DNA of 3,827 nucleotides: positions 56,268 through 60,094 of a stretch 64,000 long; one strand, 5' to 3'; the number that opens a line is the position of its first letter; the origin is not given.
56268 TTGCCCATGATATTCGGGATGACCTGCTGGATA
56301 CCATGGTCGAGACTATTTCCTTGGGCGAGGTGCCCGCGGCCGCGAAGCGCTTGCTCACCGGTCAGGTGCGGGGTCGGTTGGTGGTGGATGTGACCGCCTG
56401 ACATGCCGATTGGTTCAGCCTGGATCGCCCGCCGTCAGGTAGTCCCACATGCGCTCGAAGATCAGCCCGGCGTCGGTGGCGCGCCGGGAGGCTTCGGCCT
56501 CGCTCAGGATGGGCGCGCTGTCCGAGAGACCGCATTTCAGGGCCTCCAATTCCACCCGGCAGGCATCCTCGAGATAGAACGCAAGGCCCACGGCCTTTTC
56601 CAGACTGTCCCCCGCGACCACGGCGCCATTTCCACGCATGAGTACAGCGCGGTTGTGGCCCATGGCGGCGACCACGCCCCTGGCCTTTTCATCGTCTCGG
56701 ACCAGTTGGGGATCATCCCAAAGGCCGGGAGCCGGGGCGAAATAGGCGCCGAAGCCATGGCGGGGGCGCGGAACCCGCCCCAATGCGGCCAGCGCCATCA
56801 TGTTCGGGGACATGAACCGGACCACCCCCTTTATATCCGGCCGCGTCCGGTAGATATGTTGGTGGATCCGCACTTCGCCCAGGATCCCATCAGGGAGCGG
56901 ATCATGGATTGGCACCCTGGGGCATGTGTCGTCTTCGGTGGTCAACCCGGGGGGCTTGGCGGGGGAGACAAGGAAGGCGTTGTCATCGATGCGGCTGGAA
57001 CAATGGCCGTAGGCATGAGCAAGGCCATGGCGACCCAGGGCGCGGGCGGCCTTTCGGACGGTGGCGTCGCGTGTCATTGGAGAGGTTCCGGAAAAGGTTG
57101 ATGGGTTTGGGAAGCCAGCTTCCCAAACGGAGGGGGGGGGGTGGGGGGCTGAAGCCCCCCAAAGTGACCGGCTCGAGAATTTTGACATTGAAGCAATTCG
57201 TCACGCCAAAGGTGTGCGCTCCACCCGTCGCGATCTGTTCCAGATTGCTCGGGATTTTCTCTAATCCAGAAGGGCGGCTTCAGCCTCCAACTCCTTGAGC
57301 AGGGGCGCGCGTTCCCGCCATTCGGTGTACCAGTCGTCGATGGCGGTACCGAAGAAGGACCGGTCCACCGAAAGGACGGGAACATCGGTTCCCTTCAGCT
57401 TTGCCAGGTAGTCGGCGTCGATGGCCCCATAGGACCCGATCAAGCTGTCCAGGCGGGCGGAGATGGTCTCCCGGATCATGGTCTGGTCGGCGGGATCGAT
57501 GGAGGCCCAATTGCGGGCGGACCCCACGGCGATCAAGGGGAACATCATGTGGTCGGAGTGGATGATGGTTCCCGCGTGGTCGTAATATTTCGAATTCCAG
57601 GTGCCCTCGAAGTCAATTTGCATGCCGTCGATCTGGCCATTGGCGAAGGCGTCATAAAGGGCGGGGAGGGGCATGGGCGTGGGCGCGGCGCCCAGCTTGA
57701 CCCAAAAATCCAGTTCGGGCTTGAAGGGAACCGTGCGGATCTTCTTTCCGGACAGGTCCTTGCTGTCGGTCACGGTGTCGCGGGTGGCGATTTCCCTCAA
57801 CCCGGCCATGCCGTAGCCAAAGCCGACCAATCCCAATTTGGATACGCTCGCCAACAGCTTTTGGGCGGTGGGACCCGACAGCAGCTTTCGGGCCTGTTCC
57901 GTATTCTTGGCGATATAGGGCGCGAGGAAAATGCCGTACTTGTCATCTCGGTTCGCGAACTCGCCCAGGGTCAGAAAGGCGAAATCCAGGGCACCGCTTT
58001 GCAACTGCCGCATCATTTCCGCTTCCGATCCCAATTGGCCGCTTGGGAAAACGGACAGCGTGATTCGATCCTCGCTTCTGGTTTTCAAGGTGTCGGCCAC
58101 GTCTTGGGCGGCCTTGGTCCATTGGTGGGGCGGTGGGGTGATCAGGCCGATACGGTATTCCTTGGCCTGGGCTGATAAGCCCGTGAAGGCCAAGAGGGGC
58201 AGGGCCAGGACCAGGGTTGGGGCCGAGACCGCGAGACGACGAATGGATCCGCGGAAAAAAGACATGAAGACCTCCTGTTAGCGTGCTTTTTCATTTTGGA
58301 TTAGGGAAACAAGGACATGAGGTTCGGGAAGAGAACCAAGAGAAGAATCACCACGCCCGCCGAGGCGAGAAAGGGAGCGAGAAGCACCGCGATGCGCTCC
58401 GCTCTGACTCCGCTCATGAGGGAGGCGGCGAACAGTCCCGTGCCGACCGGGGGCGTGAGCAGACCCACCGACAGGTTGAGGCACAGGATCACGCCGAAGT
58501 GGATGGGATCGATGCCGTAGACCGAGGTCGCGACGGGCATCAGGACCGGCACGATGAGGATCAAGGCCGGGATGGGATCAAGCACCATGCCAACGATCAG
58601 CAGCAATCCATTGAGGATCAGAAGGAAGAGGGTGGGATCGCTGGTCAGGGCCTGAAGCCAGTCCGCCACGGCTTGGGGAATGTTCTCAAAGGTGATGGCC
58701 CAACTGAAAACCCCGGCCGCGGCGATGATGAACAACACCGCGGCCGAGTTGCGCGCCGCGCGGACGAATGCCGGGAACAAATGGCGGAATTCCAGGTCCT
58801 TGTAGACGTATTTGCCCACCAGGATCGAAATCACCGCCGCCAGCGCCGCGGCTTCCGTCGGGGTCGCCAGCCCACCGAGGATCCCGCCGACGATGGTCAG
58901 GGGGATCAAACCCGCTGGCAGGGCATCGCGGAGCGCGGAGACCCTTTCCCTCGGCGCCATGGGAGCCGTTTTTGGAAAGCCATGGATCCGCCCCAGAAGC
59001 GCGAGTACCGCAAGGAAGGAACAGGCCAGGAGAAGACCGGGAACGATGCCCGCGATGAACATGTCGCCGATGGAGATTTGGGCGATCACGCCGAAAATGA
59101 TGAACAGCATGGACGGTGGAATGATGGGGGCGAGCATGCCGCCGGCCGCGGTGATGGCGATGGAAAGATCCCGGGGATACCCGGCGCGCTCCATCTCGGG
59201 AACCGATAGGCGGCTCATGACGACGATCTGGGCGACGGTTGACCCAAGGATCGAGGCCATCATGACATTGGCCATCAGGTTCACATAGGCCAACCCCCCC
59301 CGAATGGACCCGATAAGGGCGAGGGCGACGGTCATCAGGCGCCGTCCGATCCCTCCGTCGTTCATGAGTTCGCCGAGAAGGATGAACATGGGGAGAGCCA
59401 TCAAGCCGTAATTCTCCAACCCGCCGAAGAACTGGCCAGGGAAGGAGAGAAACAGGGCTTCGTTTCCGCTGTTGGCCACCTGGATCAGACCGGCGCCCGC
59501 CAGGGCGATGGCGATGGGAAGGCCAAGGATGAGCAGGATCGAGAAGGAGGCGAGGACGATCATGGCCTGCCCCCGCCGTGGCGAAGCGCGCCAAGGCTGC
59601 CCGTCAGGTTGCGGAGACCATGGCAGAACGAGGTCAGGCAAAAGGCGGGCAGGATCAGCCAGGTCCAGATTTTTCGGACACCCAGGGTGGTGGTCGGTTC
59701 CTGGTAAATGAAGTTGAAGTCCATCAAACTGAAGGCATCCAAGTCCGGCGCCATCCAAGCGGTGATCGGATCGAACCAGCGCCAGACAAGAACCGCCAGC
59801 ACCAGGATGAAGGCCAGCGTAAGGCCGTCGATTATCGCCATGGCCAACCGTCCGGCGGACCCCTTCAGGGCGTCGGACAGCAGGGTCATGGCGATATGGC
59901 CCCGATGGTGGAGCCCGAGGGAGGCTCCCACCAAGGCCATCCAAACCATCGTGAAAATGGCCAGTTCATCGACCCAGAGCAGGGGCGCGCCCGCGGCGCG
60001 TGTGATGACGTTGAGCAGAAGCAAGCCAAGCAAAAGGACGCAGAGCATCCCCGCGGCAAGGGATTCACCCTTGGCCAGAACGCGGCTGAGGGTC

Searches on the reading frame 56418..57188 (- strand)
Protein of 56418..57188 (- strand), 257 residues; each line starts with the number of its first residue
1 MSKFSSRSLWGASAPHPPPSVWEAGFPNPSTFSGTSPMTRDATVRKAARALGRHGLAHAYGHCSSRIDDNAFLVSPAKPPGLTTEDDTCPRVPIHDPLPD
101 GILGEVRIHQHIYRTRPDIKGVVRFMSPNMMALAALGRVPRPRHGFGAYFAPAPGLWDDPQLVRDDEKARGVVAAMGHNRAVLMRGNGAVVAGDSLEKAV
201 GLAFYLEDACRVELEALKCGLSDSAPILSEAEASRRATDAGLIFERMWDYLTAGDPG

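Call 16: search_protein_families(library=pfam, proteins=[window:56418-57188:-], max_evalue=0.001)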
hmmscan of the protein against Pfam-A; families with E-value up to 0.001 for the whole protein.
window:56418-57188:- (257 aa): 1 family
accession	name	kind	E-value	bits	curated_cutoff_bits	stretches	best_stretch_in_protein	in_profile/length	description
PF00596.27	Aldolase_II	-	4.4e-20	72.8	22.2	1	44-213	3-182/183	Class II Aldolase and Adducin N-terminal domain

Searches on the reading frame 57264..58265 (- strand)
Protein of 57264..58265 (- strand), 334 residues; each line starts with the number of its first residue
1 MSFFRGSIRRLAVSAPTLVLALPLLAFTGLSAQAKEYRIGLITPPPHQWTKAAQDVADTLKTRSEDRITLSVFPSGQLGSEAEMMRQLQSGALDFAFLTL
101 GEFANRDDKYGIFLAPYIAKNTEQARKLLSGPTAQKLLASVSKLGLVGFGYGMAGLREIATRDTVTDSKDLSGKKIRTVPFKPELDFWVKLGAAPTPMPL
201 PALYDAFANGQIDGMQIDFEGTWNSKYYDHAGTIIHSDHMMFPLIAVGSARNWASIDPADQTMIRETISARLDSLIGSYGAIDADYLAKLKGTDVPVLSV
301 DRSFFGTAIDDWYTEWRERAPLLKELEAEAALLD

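Call 9: search_protein_families(library=pfam, proteins=[window:57264-58265:-], max_evalue=0.001)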
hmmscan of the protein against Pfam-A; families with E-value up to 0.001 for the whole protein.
window:57264-58265:- (334 aa): 1 family
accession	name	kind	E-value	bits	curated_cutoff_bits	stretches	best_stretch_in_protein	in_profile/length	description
PF03480.18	DctP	-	2.3e-45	155.5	23.4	1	42-314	4-280/286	Bacterial extracellular solute-binding protein, family 7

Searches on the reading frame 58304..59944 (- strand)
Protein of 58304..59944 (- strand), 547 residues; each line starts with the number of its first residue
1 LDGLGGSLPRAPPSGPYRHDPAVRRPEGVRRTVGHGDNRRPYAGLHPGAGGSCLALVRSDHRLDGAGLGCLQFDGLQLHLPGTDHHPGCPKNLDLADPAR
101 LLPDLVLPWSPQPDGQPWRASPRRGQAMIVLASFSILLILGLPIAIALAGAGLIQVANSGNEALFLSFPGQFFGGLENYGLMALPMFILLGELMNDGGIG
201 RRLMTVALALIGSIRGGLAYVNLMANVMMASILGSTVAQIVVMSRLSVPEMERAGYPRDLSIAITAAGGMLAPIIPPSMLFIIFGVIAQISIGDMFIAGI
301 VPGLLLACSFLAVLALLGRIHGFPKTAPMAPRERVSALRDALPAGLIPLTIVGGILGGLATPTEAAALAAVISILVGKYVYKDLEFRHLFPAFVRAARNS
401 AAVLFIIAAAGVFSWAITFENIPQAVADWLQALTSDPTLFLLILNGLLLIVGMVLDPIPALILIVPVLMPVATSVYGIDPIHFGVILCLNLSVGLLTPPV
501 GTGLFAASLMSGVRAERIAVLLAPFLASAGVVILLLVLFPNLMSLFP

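Call 9: search_protein_families(library=pfam, proteins=[window:58304-59944:-], max_evalue=0.001)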
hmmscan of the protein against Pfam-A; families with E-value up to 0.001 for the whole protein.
window:58304-59944:- (547 aa): 1 family
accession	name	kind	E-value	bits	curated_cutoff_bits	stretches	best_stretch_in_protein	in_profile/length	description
PF06808.19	DctM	-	5.4e-106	355.3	23.8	1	132-542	2-413/413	Tripartite ATP-independent periplasmic transporter, DctM component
